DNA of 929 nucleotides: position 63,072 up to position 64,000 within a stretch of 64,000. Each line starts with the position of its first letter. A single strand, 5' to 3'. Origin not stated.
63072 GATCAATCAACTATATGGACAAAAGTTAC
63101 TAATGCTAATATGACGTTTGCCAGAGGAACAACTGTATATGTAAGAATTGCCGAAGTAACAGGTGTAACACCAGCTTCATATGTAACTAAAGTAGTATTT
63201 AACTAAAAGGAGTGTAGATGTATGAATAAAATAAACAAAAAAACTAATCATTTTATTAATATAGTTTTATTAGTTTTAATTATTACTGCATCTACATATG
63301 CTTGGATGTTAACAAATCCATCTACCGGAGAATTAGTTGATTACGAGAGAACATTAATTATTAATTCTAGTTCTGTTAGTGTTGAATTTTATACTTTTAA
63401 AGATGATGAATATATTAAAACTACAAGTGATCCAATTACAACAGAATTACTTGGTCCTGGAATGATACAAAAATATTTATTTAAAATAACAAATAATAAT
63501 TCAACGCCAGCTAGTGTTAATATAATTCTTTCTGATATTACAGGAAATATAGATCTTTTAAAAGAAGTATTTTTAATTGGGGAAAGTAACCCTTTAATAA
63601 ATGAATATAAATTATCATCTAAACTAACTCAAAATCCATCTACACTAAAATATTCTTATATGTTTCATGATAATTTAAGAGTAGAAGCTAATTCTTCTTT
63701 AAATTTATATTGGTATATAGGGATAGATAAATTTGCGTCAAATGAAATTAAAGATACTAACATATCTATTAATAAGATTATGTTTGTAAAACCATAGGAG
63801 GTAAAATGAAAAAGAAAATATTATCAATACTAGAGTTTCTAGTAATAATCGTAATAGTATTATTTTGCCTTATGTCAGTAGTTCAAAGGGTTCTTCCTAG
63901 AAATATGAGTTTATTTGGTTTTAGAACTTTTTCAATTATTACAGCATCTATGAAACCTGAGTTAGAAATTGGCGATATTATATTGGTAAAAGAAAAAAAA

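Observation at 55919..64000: SipW/TasA-like fibre locus: five paralogous SipW-substrate proteins, two SipW peptidases and an embedded McrB-like ATPase pair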

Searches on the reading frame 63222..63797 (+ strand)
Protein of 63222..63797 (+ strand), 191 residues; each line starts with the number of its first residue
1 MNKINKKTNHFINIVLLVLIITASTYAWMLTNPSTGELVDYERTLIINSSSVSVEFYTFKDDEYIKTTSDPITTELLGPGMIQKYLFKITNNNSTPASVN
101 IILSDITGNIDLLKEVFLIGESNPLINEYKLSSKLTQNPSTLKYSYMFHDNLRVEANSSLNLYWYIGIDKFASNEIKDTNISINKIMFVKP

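Call 3: search_protein_families(library=pfam, proteins=[window:63222-63797:+], max_evalue=0.1)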
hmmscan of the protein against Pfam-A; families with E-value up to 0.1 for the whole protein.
window:63222-63797:+ (191 aa): 0 families

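Call 4: search_protein_families(library=ncbifam, proteins=[window:63222-63797:+], max_evalue=0.1)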
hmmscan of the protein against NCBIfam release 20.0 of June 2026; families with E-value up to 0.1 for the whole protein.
window:63222-63797:+ (191 aa): 1 family
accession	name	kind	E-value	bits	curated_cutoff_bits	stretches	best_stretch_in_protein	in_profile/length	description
NF012156.1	blaP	exception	0.082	12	660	0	61-122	113-172/307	class A beta-lactamase BlaP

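Call 25: search_protein_families(library=padloc, proteins=[window:63222-63797:+], max_evalue=0.01)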
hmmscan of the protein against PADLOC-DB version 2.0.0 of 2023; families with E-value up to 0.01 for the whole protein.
window:63222-63797:+ (191 aa): 0 families

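Call 39: search_protein_families(library=pfam, alignment_id=A4, max_evalue=0.01)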
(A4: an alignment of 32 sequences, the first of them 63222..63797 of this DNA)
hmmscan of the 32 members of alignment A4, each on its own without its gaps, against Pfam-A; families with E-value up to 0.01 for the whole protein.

A. member 1, window:63222-63797:+ (191 aa): 0 families

B. families by the number of members that match (of 32 scanned): 5 families
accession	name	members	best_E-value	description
PF11119.13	DUF2633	1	0.00094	Protein of unknown function (DUF2633)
PF06716.16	MP_p6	1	0.0013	Movement protein p6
PF20622.4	Big_15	1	0.0055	Bacterial Ig domain (Big_16)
PF12389.13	Peptidase_M73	1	0.0062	Camelysin metallo-endopeptidase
PF00174.25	Oxidored_molyb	1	0.0074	Oxidoreductase molybdopterin binding domain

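Call 40: search_solved_structures(query=A4, max_evalue=10, show_alignments=1)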
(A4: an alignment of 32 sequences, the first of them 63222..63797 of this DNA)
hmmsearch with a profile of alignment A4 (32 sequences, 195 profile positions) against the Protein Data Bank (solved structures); distinct sequences matched with E-value up to 10: 7.
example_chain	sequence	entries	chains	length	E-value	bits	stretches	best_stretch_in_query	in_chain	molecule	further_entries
9sj2_C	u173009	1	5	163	0.0095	19.2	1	36-106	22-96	AbpX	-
9rhp_A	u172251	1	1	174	0.011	19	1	36-106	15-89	Archaeal bundling protein X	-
8zar_A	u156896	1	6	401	0.035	17.4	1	5-94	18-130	Multidrug export protein EmrA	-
9vy3_A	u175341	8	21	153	0.28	14.4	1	44-112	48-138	Propeptide, PepSY amd peptidase M4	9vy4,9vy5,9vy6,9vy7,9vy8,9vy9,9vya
5of1_A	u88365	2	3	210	0.45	13.7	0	45-91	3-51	Spore coat-associated protein N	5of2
4qdf_B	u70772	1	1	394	1.1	12.5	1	63-91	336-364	3-ketosteroid 9alpha-hydroxylase oxygenase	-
2ytx_A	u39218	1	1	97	2.2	11.5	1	56-95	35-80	Cold shock domain-containing protein E1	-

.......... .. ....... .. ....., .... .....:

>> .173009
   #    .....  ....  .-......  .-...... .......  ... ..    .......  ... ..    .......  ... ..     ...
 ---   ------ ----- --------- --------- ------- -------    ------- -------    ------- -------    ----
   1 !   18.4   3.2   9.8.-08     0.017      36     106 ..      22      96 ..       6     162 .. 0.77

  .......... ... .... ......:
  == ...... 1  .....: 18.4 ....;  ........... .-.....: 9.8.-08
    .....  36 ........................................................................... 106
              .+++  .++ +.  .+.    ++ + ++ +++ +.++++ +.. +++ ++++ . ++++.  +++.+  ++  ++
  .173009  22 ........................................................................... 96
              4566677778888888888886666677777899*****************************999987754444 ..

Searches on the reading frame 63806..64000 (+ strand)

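Call 96: search_protein_families(library=ncbifam, proteins=[window:63806-64000:+], max_evalue=0.05)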
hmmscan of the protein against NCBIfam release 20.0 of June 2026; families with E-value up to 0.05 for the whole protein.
window:63806-64000:+ (65 aa): 3 families
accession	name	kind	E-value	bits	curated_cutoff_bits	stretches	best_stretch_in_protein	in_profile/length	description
NF046067.1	SigPepSipWBacil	equivalog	9.2e-07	28.6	190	1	4-64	3-63/189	signal peptidase I SipW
TIGR02228.1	sigpep_I_arch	equivalog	1.4e-06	28.2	51.85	1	4-63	2-55/158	signal peptidase I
TIGR02227.1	sigpep_I_bact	equivalog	0.0018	18.2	47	1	34-62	15-43/162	signal peptidase I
